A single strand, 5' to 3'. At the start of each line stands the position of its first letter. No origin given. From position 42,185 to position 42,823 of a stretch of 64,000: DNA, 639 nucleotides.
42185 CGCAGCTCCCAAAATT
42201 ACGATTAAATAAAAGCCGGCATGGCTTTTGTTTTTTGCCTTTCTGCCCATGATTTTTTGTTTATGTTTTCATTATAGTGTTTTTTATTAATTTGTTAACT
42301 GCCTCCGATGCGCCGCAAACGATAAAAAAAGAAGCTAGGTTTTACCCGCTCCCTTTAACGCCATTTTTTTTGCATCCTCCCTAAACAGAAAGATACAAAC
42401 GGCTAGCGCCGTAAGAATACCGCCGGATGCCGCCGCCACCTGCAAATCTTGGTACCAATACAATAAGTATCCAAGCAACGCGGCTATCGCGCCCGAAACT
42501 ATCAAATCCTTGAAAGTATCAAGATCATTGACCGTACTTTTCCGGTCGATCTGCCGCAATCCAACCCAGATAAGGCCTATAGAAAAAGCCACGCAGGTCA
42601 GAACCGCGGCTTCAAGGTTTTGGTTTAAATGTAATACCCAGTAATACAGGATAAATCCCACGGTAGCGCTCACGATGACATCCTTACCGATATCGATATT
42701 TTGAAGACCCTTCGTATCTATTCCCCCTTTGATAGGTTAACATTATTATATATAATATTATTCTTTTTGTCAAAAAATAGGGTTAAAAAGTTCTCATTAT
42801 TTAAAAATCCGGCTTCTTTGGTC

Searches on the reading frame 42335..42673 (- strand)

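Call 4: search_protein_families(library=pfam, proteins=[window:42335-42673:-], max_evalue=0.01)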
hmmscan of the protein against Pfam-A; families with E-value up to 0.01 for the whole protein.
window:42335-42673:- (112 aa): 1 family
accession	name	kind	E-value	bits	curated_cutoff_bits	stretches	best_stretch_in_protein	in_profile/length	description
PF01925.25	TauE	-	0.0069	16.5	32.6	1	13-100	30-112/237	Sulfite exporter TauE/SafE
